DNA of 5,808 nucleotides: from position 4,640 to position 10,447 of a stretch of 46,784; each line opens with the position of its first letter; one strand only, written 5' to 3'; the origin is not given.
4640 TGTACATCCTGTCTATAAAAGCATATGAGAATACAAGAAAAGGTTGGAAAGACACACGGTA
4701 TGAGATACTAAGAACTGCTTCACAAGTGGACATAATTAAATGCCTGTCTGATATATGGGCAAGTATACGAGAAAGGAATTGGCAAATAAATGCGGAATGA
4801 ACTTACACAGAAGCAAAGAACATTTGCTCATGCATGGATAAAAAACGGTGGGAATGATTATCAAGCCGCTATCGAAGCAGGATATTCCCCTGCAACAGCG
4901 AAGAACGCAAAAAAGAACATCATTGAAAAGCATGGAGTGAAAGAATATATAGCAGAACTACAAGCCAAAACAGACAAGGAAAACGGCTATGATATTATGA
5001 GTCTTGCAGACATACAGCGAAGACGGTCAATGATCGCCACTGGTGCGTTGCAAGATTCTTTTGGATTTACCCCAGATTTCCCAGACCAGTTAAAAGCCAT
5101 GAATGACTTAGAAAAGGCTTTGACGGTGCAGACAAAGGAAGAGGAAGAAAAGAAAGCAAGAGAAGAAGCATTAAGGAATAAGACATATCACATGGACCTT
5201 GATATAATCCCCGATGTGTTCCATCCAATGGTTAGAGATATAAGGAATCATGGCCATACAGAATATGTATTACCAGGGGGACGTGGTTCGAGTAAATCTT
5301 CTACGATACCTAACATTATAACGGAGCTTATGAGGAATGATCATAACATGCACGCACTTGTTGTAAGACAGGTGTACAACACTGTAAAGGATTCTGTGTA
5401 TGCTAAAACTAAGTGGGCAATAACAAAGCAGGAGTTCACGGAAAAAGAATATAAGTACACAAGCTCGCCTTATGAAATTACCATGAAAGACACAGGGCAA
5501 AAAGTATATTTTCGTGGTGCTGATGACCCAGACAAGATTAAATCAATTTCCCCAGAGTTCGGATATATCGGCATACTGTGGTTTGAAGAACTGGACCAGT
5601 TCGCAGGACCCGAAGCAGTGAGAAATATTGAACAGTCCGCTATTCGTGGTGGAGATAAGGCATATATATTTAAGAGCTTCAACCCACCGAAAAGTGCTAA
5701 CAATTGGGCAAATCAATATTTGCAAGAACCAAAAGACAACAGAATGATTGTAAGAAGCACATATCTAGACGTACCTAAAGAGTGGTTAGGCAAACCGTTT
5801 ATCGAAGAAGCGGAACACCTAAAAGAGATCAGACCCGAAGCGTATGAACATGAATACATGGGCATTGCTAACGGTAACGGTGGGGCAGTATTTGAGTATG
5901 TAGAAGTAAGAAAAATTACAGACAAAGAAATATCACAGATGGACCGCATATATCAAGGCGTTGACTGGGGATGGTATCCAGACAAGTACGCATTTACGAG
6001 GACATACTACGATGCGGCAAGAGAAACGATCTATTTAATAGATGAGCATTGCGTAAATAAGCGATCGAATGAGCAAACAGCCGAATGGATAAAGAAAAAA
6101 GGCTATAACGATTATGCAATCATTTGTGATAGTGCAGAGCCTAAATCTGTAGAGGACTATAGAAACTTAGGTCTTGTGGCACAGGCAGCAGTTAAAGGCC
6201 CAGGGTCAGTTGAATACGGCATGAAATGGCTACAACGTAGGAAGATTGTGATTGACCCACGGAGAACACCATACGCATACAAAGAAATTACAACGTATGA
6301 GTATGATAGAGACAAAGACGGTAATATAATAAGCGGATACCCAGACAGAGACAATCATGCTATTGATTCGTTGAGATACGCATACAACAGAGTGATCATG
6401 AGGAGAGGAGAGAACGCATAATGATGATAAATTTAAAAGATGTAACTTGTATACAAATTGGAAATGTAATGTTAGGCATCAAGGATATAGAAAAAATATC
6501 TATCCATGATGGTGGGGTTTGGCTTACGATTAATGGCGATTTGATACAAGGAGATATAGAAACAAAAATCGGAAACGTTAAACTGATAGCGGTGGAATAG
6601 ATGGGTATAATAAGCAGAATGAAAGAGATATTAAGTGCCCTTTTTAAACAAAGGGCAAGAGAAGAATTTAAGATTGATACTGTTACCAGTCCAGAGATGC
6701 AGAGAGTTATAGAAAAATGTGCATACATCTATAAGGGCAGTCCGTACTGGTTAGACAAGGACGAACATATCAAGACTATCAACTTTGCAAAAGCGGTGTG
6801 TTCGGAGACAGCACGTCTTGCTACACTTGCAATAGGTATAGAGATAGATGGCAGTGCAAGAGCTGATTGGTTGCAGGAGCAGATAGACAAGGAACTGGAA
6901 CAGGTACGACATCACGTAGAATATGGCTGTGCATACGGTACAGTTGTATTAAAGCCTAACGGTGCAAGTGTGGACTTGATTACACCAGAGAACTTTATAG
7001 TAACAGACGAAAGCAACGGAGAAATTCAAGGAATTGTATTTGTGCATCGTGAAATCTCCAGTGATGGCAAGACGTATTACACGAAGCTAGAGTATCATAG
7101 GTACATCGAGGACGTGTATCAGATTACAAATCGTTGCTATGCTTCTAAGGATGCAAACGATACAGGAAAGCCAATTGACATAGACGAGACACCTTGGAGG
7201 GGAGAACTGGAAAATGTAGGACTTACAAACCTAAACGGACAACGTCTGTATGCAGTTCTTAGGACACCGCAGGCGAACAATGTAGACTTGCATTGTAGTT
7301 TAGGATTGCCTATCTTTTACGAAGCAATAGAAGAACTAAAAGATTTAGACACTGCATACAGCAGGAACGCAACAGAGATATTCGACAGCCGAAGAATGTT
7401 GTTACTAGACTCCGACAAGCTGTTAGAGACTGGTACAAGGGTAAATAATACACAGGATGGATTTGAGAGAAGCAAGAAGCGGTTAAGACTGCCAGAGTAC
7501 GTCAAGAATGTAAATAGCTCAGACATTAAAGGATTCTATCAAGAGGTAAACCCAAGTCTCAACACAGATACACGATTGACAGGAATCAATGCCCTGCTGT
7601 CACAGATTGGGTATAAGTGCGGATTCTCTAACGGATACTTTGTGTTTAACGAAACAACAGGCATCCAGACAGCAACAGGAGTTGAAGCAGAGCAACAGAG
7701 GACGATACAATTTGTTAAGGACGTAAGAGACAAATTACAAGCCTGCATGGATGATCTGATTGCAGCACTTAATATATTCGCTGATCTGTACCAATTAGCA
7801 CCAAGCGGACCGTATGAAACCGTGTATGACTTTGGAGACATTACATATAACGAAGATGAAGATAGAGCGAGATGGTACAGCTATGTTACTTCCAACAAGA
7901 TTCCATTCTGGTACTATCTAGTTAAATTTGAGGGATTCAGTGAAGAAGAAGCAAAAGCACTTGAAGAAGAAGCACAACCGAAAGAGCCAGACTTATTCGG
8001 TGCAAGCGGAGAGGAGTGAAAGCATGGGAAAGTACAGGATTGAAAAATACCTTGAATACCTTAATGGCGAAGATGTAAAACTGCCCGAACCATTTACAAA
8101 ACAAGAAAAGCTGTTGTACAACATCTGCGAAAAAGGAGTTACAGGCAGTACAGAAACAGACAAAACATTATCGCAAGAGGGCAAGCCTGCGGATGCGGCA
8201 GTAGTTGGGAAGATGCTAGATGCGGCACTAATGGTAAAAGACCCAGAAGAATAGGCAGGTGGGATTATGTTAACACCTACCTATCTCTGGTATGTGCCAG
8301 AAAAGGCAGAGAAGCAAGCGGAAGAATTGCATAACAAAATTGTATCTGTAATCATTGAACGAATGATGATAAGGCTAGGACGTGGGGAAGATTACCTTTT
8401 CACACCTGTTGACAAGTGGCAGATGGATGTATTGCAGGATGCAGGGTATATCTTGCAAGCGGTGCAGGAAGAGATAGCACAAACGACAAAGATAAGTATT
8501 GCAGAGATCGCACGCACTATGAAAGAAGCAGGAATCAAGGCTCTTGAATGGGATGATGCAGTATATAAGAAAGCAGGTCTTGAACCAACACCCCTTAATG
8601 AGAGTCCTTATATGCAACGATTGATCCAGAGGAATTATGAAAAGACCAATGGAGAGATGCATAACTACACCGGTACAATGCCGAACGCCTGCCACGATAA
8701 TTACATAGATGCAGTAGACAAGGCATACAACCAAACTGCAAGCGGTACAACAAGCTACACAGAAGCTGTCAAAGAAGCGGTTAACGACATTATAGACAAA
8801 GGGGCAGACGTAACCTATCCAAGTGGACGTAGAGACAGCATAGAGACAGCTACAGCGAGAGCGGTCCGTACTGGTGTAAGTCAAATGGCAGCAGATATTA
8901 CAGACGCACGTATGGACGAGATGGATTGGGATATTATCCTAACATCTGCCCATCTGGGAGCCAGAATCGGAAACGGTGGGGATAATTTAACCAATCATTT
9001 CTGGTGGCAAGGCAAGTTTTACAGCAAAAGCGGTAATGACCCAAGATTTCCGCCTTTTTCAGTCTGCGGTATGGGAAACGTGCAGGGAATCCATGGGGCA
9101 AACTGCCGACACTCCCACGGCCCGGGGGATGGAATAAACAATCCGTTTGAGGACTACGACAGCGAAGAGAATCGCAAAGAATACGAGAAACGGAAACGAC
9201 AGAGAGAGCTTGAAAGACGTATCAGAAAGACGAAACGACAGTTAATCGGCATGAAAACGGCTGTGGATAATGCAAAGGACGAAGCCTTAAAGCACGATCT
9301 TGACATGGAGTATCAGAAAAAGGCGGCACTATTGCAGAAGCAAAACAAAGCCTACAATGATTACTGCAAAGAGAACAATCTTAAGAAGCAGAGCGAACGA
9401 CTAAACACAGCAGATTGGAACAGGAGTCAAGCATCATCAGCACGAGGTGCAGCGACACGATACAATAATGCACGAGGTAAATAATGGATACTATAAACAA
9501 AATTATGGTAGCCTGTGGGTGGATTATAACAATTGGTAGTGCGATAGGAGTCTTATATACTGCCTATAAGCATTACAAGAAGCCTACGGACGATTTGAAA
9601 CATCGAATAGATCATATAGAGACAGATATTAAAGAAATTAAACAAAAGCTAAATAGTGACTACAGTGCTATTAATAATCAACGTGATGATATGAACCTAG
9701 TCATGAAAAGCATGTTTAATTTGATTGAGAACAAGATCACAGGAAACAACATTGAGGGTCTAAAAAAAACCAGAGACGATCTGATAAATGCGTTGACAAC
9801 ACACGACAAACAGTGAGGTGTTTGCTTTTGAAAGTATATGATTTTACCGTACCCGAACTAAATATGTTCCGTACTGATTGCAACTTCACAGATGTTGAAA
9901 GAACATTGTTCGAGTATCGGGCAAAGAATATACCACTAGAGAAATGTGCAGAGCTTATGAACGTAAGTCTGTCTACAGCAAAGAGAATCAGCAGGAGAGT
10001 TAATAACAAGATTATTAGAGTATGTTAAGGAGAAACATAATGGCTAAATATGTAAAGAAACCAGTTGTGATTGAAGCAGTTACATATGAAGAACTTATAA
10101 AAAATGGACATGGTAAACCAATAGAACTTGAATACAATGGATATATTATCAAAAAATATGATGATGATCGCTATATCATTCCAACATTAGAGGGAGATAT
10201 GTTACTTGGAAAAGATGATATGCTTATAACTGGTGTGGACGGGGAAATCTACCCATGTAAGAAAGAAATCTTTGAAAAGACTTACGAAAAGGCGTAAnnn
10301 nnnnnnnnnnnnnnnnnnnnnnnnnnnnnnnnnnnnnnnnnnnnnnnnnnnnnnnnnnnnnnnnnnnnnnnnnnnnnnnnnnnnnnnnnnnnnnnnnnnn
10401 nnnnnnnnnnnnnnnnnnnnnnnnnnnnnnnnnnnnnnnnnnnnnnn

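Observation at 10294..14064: A 3.7-kb self-contained accessory cassette splits the head-morphogenesis module: duplicated promoter repeat, tRNA, and six proteins of unrecognisable function (top candidate for a novel system)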

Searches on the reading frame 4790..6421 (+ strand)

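Call 62: search_protein_families(library=phrogs, proteins=[window:4790-6421:+], max_evalue=0.00001)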
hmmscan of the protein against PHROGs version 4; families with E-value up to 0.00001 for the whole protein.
window:4790-6421:+ (543 aa): 10 families
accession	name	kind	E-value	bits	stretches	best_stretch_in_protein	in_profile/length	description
phrog_2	-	head and packaging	5e-51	175.4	1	71-539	240-596/807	terminase large subunit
phrog_3717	-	head and packaging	1e-50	173.7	1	138-404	5-269/277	terminase large subunit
phrog_5653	-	head and packaging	2.9e-43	148.9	1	364-540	7-185/199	terminase large subunit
phrog_6672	-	head and packaging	2.2e-25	89.9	1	412-540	5-134/145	terminase large subunit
phrog_18557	-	head and packaging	6.2e-24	85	1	465-541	2-79/88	terminase large subunit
phrog_51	-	head and packaging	2.4e-18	67.8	1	2-126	86-226/261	terminase small subunit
phrog_8711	-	head and packaging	7e-15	55.9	1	138-215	7-84/89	terminase large subunit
phrog_17390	-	unknown function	2.2e-14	54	1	3-65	1-62/69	-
phrog_641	-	head and packaging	1.7e-08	36.2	1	5-65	3-62/162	terminase small subunit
phrog_2606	-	head and packaging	5.7e-06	26.9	0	3-69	87-153/310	terminase small subunit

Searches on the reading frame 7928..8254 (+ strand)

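Call 63: search_protein_families(library=phrogs, proteins=[window:7928-8254:+], max_evalue=0.01)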
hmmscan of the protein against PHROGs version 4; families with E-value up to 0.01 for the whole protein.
window:7928-8254:+ (108 aa): 0 families

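Call 83: search_protein_families(library=pfam, proteins=[window:7928-8254:+], max_evalue=0.5)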
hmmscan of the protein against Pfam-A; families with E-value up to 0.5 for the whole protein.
window:7928-8254:+ (108 aa): 2 families
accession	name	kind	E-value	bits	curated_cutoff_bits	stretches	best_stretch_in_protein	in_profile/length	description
PF07890.17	Rrp15p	-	0.017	15.7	27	1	5-71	29-91/140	Rrp15p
PF22510.1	FlhF_N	-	0.14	12.7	27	1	53-78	1-23/54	Flagellar biosynthesis protein FlhF, N domain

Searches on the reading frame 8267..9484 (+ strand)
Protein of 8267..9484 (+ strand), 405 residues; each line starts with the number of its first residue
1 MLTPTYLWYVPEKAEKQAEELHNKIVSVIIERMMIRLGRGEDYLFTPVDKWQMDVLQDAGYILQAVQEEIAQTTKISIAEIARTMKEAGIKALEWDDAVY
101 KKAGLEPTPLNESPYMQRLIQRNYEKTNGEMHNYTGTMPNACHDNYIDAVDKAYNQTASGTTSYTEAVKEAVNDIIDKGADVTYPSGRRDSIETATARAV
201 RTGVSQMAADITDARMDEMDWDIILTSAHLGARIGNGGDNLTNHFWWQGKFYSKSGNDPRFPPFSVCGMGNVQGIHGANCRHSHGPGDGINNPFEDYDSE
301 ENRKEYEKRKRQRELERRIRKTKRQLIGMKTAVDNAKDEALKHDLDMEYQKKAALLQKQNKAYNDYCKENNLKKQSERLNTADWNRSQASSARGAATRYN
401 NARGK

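Call 6: search_protein_families(library=pfam, proteins=[window:8267-9484:+], max_evalue=1)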
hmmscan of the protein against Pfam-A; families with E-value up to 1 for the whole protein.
window:8267-9484:+ (405 aa): 2 families
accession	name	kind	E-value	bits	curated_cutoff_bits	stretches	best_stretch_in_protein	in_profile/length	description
PF06152.16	Phage_min_cap2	-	4.2e-73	246.8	26.3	1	3-367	2-365/366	Phage minor capsid protein 2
PF11209.13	LmeA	-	0.12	12.8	27.3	1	179-237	53-111/217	LmeA-like phospholipid-binding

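Call 7: search_protein_families(library=phrogs, proteins=[window:8267-9484:+], max_evalue=0.1)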
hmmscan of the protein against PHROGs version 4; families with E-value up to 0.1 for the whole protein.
window:8267-9484:+ (405 aa): 2 families
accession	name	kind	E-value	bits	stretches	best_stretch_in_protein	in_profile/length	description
phrog_581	-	head and packaging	6.2e-87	293.9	1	1-396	19-396/564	minor head protein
phrog_12049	-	head and packaging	2.2e-05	24.3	1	273-340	275-337/745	head morphogenesis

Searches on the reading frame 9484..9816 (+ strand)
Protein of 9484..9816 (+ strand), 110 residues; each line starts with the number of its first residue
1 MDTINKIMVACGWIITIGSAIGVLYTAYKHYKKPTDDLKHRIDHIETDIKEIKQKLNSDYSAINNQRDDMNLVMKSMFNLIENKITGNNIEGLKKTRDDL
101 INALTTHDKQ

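Call 17: search_protein_families(library=ncbifam, proteins=[window:9484-9816:+], max_evalue=1)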
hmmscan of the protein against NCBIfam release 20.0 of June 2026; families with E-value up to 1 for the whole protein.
window:9484-9816:+ (110 aa): 6 families
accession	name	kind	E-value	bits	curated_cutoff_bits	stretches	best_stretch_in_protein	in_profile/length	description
NF041034.1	Rad50_Sulf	equivalog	0.00054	17.9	1000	1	27-101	643-714/872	DNA double-strand break repair ATPase Rad50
TIGR04527.1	mycoplas_twoTM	subfamily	0.0034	17.1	125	1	29-102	50-121/248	MG_279/MG_280 family protein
NF038196.1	ferrodoxin_EFR1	subfamily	0.017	15.2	75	1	2-85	89-173/242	EFR1 family ferrodoxin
TIGR01966.1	RNasePH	equivalog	0.045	13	141.5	1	15-99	134-215/236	ribonuclease PH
TIGR00293.1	TIGR00293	equivalog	0.047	13.8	53.9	1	21-70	74-123/129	prefoldin subunit alpha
NF041494.1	MobH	equivalog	0.074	12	200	1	43-107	246-310/340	MobH family relaxase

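Call 18: search_protein_families(library=padloc, proteins=[window:9484-9816:+], max_evalue=0.1)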
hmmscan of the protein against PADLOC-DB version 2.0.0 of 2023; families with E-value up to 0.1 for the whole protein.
window:9484-9816:+ (110 aa): 1 family
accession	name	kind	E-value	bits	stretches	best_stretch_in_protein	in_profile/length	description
PDLC04407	PDC-M09A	-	0.0032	15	1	12-106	175-267/282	-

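Call 63: search_protein_families(library=phrogs, proteins=[window:9484-9816:+], max_evalue=0.01)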
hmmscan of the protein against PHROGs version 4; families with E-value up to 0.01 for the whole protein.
window:9484-9816:+ (110 aa): 9 families
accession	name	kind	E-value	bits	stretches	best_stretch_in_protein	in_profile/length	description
phrog_1009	-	unknown function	1.6e-05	25.9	1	11-68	12-69/103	-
phrog_739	-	lysis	0.00038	21.6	1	13-82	8-69/122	Rz-like spanin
phrog_3464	-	DNA, RNA and nucleotide metabolism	0.0011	19.8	1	39-79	192-232/245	nucleotidyltransferase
phrog_3176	-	unknown function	0.0031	17.7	1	17-105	49-134/330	-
phrog_7303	-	unknown function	0.0034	18.5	0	31-69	27-65/80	-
phrog_1296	-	lysis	0.0054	17.7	1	13-74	7-68/93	holin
phrog_7547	-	unknown function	0.0087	15.4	1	28-84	716-772/824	-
phrog_12830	-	head and packaging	0.009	17.3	0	29-87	55-114/128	major head protein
phrog_674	-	unknown function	0.0095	16.3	0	29-103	77-151/312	-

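Call 83: search_protein_families(library=pfam, proteins=[window:9484-9816:+], max_evalue=0.5)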
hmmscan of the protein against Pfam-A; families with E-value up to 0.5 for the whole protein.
window:9484-9816:+ (110 aa): 17 families
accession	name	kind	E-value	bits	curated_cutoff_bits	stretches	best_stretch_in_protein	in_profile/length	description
PF24073.1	DUF7365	-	0.00051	20.6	27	1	12-95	11-92/101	Coiled-coil region of unknown function (DUF7365)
PF01665.21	Rota_NSP3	-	0.0028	17.2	25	1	34-86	163-215/311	Rotavirus non-structural protein NSP3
PF18599.6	LCIB_C_CA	-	0.0092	15.7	25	1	20-86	111-181/223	Limiting CO2-inducible proteins B/C beta carbonyic anhydrases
PF19962.4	EAD9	-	0.021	15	25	1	37-58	40-61/62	Effector-associated domain 9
PF10473.14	CENP-F_leu_zip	-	0.024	15.1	34.5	1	28-105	12-90/140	Leucine-rich repeats of kinetochore protein Cenp-F/LEK1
PF12537.13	GPHR_N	-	0.029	14.9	22.1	1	19-69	23-67/68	The Golgi pH Regulator (GPHR) Family N-terminal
PF16043.11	DUF4795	-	0.031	14.1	34.8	1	42-107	83-148/208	Domain of unknown function (DUF4795)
PF24531.2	ANC1_spectrin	-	0.046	14.5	27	1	30-60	59-89/95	Nuclear anchorage protein 1, spectrin repeat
PF19174.5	DUF5856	-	0.051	15.1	34.6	1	24-76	38-89/94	Family of unknown function (DUF5856)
PF05325.16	DUF730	-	0.055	13.9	32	1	4-85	40-115/122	Protein of unknown function (DUF730)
PF06103.16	DUF948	-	0.06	14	37.2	1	22-77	22-77/89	Bacterial protein of unknown function (DUF948)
PF08941.15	USP8_interact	-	0.061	13.5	25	1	37-82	1-46/179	USP8 interacting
PF10241.14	KxDL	-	0.066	14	27.2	1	26-61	48-83/86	Uncharacterized conserved protein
PF07889.17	DUF1664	-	0.074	13.5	34.6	1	24-81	32-89/124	Protein of unknown function (DUF1664)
PF13887.11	MYRF_ICA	-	0.13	11.9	24.1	1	32-47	20-35/36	Myelin regulatory factor ICA domain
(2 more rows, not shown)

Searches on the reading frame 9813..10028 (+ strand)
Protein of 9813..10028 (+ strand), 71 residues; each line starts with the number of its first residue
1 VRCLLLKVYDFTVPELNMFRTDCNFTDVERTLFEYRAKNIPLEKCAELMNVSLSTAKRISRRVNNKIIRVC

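Call 17: search_protein_families(library=ncbifam, proteins=[window:9813-10028:+], max_evalue=1)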
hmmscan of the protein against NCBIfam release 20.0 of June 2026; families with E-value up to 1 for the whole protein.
window:9813-10028:+ (71 aa): 1 family
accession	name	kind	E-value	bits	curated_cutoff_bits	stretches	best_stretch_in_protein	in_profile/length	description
TIGR02937.1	sigma70-ECF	superfamily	0.11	12.1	42.9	1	27-67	120-161/165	sigma-70 family RNA polymerase sigma factor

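Call 18: search_protein_families(library=padloc, proteins=[window:9813-10028:+], max_evalue=0.1)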
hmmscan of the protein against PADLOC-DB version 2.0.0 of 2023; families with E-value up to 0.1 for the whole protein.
window:9813-10028:+ (71 aa): 0 families

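Call 63: search_protein_families(library=phrogs, proteins=[window:9813-10028:+], max_evalue=0.01)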
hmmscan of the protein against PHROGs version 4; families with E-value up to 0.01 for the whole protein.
window:9813-10028:+ (71 aa): 1 family
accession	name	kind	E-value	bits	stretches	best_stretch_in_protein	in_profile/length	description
phrog_1190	-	transcription regulation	3.5e-06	27.9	1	23-67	110-155/167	RNA polymerase sigma factor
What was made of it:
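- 9813..10028 (+): up71: 71-aa helix-turn-helix protein resembling sigma-70 region 4. It sits directly upstream of the module in relatives (54-76% identity). phrog_1190 'RNA polymerase sigma factor', E 3.5e-6 (call 63).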

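Call 83: search_protein_families(library=pfam, proteins=[window:9813-10028:+], max_evalue=0.5)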
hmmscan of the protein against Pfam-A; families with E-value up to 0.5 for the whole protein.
window:9813-10028:+ (71 aa): 5 families
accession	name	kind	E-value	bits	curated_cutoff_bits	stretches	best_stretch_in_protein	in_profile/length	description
PF02042.20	RWP-RK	-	0.015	15.6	29.3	1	40-64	13-37/49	RWP-RK domain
PF04545.22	Sigma70_r4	-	0.045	13.7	24.1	1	38-66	19-47/50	Sigma-70, region 4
PF04967.18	HTH_10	-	0.089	13.1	23.1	1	37-69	21-53/53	HTH DNA binding domain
PF05043.19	Mga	-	0.16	13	21.1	1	33-67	26-58/87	Mga helix-turn-helix domain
PF08281.18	Sigma70_r4_2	-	0.19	11.8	25.7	1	29-58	15-45/54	Sigma-70, region 4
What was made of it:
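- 9813..10028 (+): Weak but consistent Sigma70_r4 / r4_2 hits across family members (call 83).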

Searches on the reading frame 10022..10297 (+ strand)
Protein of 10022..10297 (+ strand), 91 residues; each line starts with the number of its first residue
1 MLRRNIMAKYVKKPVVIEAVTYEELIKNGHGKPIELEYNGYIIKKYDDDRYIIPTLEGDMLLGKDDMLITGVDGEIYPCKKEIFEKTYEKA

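Call 6: search_protein_families(library=pfam, proteins=[window:10022-10297:+], max_evalue=1)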
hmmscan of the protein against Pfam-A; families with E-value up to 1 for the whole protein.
window:10022-10297:+ (91 aa): 1 family
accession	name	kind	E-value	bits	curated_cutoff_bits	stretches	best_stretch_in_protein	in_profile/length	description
PF23249.1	KH_PARP14_3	-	0.04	14.2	28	1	66-88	37-59/61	PARP14, third type I KH domain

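Call 7: search_protein_families(library=phrogs, proteins=[window:10022-10297:+], max_evalue=0.1)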
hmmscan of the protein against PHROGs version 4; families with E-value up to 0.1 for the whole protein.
window:10022-10297:+ (91 aa): 8 families
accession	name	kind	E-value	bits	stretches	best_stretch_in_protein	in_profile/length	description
phrog_419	-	unknown function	6.8e-27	95.7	1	5-90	39-122/300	-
phrog_4502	-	unknown function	4.6e-14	53.8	1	7-90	1-85/190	-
phrog_1810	-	unknown function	2.8e-09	38.2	1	8-90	8-91/166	-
phrog_19511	-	unknown function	5.7e-07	30.6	1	7-90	1-87/155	-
phrog_36774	-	unknown function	0.00065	21.2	1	62-90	50-78/86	-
phrog_4159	-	other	0.023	14.9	1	7-90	1-82/270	nucleotide pyrophosphohydrolase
phrog_31185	-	unknown function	0.03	14.6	1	9-76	203-278/376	-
phrog_33170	-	unknown function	0.037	15.2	1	66-89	96-119/124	-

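Call 17: search_protein_families(library=ncbifam, proteins=[window:10022-10297:+], max_evalue=1)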
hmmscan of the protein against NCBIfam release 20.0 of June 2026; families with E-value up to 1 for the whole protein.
window:10022-10297:+ (91 aa): 0 families

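Call 18: search_protein_families(library=padloc, proteins=[window:10022-10297:+], max_evalue=0.1)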
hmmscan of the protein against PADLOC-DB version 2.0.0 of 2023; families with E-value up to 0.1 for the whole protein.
window:10022-10297:+ (91 aa): 0 families
